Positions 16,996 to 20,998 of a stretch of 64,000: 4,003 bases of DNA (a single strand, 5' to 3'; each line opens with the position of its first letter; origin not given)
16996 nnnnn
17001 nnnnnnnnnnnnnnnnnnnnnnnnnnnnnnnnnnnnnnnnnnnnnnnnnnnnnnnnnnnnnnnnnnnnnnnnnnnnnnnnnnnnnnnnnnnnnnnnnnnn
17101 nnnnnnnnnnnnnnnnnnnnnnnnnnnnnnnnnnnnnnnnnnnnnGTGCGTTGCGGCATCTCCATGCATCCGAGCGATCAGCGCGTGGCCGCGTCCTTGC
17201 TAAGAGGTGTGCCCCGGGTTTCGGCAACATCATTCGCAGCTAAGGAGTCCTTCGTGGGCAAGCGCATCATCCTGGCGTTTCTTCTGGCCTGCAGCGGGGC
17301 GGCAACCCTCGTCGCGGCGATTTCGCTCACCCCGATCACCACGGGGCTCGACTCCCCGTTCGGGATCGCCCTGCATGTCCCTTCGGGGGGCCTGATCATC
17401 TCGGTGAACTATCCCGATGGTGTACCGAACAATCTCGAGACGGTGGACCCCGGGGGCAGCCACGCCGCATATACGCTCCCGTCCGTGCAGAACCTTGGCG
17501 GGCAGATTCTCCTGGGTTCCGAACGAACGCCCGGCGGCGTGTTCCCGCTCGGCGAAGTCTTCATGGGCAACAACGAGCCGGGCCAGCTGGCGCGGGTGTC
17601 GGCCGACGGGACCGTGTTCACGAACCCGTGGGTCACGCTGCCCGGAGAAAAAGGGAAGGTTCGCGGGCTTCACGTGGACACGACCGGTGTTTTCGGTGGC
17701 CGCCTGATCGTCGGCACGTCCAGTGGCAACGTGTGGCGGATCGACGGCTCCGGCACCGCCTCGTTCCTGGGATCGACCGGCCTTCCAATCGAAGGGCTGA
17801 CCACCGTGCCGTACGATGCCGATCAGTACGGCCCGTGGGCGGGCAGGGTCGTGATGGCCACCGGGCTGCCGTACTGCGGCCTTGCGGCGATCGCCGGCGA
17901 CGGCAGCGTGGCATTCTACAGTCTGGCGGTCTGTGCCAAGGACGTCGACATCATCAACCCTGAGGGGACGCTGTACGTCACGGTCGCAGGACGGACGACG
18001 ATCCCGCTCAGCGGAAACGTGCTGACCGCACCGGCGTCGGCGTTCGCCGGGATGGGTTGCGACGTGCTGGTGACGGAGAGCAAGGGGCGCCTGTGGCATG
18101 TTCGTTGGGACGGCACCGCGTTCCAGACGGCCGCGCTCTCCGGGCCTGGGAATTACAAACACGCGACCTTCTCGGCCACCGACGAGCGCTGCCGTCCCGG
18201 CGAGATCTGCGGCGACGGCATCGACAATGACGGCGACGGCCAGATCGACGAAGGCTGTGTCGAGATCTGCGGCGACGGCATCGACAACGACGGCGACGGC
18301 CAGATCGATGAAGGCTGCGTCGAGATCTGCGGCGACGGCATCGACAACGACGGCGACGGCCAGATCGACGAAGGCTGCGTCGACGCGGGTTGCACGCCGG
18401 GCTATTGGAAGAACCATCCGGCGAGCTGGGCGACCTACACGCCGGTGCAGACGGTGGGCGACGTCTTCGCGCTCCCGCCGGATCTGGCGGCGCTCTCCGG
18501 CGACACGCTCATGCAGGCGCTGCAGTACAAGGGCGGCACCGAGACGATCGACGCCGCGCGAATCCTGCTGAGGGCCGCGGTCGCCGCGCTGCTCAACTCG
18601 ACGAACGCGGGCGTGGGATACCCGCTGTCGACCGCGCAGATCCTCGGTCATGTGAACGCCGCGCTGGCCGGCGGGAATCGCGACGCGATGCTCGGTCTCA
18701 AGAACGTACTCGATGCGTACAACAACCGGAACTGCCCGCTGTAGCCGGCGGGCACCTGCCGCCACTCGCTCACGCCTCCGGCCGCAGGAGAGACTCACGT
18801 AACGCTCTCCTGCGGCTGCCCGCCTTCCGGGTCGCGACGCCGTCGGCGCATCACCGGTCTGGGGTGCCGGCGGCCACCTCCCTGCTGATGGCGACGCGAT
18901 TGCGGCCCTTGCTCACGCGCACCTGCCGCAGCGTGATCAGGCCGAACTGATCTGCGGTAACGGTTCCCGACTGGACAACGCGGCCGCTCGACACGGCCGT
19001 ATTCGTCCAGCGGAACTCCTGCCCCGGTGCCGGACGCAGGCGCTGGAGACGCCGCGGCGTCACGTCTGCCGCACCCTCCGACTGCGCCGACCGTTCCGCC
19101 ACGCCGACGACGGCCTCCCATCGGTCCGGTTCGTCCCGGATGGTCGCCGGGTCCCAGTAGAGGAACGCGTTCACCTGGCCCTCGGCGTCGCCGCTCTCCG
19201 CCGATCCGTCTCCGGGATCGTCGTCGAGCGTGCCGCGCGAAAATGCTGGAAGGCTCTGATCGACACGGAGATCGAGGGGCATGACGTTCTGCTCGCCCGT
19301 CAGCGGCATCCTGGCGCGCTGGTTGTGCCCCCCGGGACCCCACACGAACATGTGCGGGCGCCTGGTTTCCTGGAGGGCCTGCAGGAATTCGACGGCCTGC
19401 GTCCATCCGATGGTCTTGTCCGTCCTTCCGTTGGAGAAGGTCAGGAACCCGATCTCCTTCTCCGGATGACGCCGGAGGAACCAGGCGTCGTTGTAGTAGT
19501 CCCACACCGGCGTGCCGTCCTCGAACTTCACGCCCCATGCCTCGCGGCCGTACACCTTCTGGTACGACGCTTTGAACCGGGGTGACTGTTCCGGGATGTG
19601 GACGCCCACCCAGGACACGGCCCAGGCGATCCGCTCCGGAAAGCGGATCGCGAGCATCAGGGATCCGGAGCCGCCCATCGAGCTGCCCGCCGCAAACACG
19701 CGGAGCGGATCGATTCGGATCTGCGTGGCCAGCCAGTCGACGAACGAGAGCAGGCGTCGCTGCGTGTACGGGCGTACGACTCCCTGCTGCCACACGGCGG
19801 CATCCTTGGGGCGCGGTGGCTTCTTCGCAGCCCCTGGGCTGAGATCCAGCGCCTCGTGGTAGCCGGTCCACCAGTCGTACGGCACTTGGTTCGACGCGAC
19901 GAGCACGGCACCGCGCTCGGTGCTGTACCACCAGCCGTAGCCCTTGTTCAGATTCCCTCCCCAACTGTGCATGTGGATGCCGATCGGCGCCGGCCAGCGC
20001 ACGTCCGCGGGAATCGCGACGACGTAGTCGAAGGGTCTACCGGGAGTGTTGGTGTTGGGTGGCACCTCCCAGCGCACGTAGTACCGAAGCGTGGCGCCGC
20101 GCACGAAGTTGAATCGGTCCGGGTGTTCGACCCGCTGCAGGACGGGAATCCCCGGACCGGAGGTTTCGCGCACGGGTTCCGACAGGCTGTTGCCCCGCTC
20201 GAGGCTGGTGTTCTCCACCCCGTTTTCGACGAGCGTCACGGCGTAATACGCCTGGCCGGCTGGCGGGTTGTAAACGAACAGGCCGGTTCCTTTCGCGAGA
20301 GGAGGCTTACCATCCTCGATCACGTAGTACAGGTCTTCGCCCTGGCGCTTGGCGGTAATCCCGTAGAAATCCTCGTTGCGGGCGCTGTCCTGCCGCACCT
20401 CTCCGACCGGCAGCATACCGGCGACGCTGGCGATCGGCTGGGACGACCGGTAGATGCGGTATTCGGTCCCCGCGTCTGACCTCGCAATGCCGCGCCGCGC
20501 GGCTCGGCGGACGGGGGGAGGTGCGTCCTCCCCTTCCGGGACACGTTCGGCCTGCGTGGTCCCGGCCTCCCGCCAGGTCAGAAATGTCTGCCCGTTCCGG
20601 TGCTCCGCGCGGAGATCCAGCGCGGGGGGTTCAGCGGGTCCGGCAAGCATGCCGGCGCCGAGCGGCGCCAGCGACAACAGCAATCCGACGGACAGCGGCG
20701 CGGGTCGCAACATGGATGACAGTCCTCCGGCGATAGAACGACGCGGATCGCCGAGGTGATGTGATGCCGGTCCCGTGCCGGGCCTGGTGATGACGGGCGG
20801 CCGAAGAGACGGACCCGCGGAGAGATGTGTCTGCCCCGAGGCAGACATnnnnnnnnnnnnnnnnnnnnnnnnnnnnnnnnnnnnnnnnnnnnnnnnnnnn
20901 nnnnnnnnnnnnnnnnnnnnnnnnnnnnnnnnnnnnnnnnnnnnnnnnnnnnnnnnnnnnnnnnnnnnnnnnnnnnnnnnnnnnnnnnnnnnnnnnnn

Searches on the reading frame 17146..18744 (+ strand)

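Call 8: search_protein_families(library=ncbifam, proteins=[window:17146-18744:+], max_evalue=0.00001)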
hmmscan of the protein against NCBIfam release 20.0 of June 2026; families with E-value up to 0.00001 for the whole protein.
window:17146-18744:+ (532 aa): 1 family
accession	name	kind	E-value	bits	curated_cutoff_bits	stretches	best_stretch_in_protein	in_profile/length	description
NF033662.1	acid_disulf_rpt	repeat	3.5e-13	49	41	0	392-416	4-26/32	acidic double-disulfide repeat-containing protein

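Call 48: search_protein_families(library=pfam, proteins=[window:17146-18744:+], max_evalue=0.001)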
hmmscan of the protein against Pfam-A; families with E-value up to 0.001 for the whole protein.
window:17146-18744:+ (532 aa): 1 family
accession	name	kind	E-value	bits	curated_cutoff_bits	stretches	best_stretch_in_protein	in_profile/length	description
PF11617.13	Cu-binding_MopE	-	1.6e-05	25.5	27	0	353-369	15-30/30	Putative metal-binding motif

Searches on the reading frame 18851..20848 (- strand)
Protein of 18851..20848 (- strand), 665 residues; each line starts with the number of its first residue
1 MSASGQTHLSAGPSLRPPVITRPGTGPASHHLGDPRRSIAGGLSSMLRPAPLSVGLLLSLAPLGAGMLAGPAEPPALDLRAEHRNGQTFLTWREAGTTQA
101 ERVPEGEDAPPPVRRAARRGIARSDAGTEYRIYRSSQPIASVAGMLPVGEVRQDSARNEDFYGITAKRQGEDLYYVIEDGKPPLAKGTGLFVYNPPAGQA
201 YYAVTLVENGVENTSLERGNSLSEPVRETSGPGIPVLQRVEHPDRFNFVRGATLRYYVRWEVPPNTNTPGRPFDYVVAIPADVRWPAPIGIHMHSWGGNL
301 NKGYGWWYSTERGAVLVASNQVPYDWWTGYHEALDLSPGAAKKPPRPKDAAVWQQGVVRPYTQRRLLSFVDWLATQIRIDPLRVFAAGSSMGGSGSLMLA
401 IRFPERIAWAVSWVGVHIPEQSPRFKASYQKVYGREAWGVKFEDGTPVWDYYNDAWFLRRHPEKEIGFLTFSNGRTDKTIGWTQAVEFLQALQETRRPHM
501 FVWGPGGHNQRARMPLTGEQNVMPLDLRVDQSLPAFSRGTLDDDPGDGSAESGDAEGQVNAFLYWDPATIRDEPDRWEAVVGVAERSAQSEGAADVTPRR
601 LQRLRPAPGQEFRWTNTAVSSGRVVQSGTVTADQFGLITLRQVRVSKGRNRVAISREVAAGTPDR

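Call 8: search_protein_families(library=ncbifam, proteins=[window:18851-20848:-], max_evalue=0.00001)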
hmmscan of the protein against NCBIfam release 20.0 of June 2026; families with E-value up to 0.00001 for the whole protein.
window:18851-20848:- (665 aa): 1 family
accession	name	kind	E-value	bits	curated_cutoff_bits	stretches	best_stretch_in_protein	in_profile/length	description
NF050058.1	e_dPHAscl_type1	hypoth_equivalog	5.2e-07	29.4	150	1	366-424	88-146/276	extracellular catalytic domain type 1 short-chain-length polyhydroxyalkanoate depolymerase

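Call 48: search_protein_families(library=pfam, proteins=[window:18851-20848:-], max_evalue=0.001)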
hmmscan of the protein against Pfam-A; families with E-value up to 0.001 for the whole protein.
window:18851-20848:- (665 aa): 2 families
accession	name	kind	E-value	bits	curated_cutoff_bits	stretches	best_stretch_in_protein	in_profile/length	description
PF00756.26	Esterase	-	4.7e-08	33.6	22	1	370-497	103-214/251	Putative esterase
PF00326.27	Peptidase_S9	-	0.0005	20.1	22.6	0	367-505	49-183/213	Prolyl oligopeptidase family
